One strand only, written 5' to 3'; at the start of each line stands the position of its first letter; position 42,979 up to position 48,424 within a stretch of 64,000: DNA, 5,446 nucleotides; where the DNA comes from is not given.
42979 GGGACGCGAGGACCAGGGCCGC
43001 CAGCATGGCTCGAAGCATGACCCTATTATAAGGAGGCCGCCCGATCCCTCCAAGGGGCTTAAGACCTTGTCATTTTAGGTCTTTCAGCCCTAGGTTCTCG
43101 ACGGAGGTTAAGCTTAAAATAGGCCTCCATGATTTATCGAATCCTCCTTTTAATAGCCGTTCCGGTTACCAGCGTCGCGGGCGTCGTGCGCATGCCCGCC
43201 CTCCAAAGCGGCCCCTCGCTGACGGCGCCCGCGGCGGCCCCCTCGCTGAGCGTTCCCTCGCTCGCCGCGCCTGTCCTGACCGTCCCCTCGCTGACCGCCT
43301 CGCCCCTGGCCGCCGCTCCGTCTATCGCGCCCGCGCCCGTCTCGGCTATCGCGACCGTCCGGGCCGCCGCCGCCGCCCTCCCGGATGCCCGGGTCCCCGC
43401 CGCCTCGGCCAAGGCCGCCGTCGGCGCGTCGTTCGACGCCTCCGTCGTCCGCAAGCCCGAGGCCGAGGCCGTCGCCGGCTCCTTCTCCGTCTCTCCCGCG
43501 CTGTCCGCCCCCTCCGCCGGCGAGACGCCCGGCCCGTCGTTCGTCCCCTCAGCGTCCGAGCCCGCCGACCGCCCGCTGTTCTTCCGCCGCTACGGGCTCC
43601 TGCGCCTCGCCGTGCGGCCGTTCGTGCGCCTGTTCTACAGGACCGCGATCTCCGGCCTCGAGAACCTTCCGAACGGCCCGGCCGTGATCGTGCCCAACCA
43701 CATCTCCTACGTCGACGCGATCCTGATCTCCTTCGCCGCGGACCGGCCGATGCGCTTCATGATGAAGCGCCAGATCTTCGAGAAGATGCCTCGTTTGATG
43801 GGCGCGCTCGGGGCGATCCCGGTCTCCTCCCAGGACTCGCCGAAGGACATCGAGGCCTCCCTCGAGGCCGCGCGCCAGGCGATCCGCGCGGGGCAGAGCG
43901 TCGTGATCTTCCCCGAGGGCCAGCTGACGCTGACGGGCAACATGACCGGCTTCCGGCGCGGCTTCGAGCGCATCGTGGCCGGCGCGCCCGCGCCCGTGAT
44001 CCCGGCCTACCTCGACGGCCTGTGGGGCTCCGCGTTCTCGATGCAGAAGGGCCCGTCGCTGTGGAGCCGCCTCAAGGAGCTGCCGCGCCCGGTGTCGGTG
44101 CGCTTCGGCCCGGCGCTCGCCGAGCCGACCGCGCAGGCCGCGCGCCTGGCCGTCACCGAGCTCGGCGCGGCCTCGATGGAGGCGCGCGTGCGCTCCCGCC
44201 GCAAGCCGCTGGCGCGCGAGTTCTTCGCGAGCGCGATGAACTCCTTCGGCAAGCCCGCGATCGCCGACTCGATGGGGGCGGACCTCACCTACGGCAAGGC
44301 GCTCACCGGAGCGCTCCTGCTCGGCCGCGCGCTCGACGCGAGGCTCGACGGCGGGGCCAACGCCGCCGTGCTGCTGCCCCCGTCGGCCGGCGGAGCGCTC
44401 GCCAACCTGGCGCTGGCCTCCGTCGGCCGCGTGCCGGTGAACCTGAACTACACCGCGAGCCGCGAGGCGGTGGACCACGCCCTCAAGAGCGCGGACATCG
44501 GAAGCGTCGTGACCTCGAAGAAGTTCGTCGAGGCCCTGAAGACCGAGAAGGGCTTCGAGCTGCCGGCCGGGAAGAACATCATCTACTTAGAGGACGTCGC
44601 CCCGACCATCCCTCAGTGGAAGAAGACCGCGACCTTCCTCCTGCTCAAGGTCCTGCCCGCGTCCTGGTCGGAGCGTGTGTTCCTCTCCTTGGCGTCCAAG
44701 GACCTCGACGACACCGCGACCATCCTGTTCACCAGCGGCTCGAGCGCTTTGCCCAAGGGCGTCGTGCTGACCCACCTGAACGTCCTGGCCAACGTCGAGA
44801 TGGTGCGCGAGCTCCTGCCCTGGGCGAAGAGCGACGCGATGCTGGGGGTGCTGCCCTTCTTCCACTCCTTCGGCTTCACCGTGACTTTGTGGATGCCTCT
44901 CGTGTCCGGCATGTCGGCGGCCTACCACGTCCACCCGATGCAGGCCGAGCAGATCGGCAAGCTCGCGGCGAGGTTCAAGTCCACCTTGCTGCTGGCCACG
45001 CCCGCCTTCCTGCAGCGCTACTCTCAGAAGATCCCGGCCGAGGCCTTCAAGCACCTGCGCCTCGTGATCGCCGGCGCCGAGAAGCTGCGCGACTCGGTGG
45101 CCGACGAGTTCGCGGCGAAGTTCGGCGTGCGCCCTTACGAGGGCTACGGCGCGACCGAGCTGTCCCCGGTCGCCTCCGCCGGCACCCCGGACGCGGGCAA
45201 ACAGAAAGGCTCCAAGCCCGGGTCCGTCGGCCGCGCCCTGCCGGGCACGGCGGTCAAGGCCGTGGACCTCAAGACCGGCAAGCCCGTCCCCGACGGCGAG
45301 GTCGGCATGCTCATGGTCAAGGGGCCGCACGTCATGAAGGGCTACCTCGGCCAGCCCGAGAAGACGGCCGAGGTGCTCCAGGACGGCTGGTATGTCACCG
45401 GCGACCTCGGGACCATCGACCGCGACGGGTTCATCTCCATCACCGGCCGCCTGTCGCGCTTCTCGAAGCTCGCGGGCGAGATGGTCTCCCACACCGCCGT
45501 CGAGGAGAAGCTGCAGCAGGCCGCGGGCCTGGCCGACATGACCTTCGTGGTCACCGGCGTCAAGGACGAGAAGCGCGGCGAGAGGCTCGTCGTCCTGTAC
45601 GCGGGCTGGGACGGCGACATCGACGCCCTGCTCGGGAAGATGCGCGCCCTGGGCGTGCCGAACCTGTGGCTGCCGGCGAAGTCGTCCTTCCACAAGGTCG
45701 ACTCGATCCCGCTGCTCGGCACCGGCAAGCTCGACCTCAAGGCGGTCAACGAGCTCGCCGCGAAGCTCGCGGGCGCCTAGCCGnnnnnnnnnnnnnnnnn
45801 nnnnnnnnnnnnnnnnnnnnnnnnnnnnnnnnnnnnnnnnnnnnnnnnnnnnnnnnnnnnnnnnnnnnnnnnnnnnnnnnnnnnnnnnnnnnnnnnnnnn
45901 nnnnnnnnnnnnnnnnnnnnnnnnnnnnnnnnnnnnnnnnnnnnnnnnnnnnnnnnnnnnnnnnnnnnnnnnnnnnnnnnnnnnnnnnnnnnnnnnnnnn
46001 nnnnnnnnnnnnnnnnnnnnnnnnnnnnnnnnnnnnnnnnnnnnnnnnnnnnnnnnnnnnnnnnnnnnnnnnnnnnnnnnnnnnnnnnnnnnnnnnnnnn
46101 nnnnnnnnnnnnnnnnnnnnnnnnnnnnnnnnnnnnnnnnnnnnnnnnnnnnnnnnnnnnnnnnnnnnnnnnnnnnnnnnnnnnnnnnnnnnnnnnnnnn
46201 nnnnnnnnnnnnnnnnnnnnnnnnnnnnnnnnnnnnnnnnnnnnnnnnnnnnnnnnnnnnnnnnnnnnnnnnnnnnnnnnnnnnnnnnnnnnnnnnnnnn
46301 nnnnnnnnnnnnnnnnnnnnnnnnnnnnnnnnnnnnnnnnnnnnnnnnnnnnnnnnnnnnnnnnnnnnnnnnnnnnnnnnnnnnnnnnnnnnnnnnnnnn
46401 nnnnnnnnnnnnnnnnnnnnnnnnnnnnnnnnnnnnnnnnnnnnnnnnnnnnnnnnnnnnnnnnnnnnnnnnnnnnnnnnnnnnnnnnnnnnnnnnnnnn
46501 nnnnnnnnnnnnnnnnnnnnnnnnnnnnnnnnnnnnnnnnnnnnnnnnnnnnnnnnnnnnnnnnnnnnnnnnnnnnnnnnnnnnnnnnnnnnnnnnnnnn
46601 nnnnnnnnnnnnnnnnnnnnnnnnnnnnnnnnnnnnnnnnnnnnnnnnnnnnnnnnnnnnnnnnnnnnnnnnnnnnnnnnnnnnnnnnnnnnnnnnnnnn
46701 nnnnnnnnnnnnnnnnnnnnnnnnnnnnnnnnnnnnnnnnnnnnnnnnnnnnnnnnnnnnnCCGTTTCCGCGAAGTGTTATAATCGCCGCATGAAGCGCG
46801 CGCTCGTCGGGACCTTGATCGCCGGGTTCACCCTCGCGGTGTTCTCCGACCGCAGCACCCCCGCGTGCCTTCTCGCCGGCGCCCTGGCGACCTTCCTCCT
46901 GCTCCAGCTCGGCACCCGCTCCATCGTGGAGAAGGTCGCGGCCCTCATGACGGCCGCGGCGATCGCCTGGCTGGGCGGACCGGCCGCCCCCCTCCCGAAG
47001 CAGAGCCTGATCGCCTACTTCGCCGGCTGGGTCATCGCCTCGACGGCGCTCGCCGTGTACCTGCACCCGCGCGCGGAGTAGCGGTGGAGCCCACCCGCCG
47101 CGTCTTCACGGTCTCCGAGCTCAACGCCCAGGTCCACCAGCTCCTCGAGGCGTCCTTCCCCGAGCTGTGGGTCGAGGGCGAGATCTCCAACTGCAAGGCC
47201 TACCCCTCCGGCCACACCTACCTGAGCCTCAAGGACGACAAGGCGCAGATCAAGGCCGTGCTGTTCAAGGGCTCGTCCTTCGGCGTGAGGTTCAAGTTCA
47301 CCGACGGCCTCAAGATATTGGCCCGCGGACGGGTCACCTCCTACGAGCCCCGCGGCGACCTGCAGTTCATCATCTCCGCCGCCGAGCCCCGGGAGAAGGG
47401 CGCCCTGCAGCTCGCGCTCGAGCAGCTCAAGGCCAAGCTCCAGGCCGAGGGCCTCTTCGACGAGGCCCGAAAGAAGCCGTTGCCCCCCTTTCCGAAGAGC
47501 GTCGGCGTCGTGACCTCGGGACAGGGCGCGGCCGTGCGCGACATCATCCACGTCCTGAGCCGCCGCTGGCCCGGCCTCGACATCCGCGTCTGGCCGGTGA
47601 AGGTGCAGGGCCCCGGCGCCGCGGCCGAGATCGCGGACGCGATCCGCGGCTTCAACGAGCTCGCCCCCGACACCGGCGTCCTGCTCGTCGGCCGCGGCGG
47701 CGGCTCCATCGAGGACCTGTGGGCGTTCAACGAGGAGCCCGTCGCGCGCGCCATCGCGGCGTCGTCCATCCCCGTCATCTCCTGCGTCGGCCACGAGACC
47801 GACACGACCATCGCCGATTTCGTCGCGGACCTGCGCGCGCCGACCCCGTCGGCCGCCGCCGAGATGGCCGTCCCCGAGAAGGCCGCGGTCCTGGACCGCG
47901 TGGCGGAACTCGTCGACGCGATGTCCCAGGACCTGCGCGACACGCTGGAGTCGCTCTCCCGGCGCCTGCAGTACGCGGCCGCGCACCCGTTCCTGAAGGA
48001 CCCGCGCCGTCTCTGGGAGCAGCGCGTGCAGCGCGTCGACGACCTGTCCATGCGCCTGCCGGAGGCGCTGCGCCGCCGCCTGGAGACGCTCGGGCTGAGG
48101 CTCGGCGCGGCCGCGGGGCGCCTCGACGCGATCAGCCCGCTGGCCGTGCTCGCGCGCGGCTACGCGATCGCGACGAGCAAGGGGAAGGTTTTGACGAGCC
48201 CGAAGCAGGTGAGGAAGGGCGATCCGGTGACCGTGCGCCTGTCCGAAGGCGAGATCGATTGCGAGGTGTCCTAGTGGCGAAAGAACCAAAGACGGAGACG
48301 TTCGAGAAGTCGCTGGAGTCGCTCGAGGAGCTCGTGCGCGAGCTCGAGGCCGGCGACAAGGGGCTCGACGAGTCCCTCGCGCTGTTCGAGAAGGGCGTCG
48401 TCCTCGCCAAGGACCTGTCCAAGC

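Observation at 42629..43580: Shared signal-peptide + VPSL-motif Pro/Ala-rich leader on three giant enzymes that use cytoplasmic nucleotides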

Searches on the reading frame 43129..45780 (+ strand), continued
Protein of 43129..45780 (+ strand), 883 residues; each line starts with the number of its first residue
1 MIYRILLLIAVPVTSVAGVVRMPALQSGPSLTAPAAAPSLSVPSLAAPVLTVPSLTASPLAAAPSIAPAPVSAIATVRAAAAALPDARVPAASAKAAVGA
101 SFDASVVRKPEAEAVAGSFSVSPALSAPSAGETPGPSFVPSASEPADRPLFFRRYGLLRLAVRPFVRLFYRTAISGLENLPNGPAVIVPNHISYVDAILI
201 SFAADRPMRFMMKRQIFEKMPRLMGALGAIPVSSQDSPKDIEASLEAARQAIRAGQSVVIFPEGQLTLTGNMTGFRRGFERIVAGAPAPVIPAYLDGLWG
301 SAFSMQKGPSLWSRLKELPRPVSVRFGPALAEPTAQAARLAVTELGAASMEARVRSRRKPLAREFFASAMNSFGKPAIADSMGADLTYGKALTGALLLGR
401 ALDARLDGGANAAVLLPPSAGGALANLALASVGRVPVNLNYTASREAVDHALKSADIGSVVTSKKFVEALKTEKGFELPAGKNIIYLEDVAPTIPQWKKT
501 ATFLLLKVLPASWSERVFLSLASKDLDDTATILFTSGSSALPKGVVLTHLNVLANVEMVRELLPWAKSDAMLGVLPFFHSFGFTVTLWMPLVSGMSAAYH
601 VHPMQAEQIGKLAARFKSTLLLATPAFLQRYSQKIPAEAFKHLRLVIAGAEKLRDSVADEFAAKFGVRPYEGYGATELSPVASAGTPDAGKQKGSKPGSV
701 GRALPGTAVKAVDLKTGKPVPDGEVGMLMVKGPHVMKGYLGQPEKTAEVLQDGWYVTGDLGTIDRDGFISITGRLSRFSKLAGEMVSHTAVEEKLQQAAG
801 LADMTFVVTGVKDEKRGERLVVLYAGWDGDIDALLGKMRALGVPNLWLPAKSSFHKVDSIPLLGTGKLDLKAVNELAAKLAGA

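Call 71: predict_structure(alignment_id=A3)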
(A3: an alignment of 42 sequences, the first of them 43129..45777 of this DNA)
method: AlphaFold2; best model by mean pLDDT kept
length: 883 residues; sequences in the alignment: 42
mean_pLDDT: 79.1   pTM: 0.76
mean pLDDT of the five models: 79.1, 76.8, 74.6, 74.2, 73.4
residues with pLDDT >= 90: 388; 70-90: 300; 50-70: 60; < 50: 135
segments of 3 or more residues with pLDDT < 50: 1-4, 10-138
pLDDT, mean of each block of 10 residues (from residue 1): 46 32 30 30 31 33 35 37 37 43 35 27 28 41 64 82 80 91 91 74 88 84 85 87 92 90 73 86 92 86 63 71 93 93 95 95 97 96 95 98 91 95 98 96 85 94 93 84 95 95 96 95 97 72 91 93 80 91 92 95 91 95 87 95 88 79 94 77 85 83 92 90 92 94 91 89 91 73 74 87 83 77 90 90 81 90 68 84 69
secondary structure, 60 per line:
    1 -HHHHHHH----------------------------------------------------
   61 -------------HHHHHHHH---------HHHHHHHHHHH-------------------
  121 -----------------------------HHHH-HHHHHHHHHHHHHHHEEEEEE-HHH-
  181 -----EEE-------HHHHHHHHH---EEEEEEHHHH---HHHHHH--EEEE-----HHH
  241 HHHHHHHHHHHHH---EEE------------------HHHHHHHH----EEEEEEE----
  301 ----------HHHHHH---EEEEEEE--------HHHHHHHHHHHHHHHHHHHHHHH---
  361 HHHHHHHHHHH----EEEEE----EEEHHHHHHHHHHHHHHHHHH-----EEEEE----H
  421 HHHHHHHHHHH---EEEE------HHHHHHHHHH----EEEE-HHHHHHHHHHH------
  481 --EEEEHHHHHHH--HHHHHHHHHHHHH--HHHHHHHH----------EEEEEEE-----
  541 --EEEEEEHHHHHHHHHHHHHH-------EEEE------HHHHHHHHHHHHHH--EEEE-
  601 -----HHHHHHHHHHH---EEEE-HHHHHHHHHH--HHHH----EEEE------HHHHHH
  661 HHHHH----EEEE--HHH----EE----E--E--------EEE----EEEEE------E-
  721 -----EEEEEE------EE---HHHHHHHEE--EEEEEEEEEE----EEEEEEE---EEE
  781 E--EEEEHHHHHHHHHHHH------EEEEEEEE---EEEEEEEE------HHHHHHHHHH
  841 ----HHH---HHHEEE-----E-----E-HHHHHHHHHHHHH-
elements in order (helices of 4 or more, strands of 3 or more residues): H2-8 H74-81 H91-101 H150-153 H155-169 E170-175 E186-188 H196-204 E208-213 H214-217 H221-226 E229-232 H238-253 E257-259 H278-285 E290-296 H311-316 E320-326 H335-357 H361-371 E376-380 E385-387 H388-405 E411-415 H420-431 E435-438 H445-454 E459-462 H464-474 E483-486 H487-493 H496-508 H511-518 E529-535 E543-548 H549-562 E570-573 H580-593 E596-599 H606-616 E620-623 H625-634 H637-640 E645-648 H655-665 E670-673 E701-703 E708-712 E726-731 H743-749 E754-763 E768-774 E778-781 E784-787 H788-799 E806-813 E817-824 H831-840 E854-856 H870-882

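Call 83: find_encoding_contigs(protein=P0045, flank=10000, max_places=1)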
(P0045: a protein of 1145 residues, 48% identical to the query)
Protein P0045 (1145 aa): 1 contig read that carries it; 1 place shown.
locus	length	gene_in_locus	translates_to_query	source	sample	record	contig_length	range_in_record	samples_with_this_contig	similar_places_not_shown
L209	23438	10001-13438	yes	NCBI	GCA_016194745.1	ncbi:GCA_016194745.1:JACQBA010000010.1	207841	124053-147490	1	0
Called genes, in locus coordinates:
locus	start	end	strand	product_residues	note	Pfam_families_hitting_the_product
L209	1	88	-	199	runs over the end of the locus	-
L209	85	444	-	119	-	PF00072:Response_reg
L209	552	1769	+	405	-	PF13200:DUF4015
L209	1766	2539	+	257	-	PF03734:YkuD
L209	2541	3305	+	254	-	-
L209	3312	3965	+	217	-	-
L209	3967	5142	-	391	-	-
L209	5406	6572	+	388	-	-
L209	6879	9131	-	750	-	PF00912:Transgly, PF00905:Transpeptidase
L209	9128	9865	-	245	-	PF01925:TauE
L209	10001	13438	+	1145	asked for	PF07690:MFS_1, PF01553:Acyltransferase, PF00501:AMP-binding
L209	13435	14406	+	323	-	PF04909:Amidohydro_2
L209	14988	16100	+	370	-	-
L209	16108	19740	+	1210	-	-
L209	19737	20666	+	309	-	-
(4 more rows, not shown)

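Call 86: find_encoding_contigs(protein=P0029, flank=3000, max_places=1)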
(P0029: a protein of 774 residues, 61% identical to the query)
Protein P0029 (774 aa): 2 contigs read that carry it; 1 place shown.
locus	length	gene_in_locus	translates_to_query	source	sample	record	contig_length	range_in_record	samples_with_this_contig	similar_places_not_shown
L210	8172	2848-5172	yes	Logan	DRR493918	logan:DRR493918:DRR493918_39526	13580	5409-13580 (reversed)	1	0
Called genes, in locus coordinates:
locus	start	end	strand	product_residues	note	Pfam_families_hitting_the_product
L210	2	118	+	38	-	?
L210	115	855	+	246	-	PF00483:NTP_transferase, PF12804:NTP_transf_3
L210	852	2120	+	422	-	PF17785:PUA_3, PF10672:Methyltrans_SAM, PF02475:TRM5-TYW2_MTfase, PF01728:FtsJ (weak), PF13649:Methyltransf_25 (weak)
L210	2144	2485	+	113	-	-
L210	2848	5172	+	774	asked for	PF01553:Acyltransferase, PF00501:AMP-binding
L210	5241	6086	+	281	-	-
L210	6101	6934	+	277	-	-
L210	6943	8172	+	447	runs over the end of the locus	PF00144:Beta-lactamase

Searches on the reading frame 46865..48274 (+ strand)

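Call 8: search_protein_families(library=pfam, proteins=[window:46865-48274:+], max_evalue=0.01)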
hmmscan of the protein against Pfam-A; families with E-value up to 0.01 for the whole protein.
window:46865-48274:+ (469 aa): 3 families
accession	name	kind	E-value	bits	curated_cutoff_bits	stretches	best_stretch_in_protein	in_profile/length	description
PF02601.20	Exonuc_VII_L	-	1.1e-95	321.2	35.9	2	197-412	1-213/315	Exonuclease VII, large subunit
PF13742.12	tRNA_anti_2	-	1.2e-28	99.6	27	1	81-172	1-93/95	OB-fold nucleic acid binding domain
PF01336.31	tRNA_anti-codon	-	3e-09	37.1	27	1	102-174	2-73/75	OB-fold nucleic acid binding domain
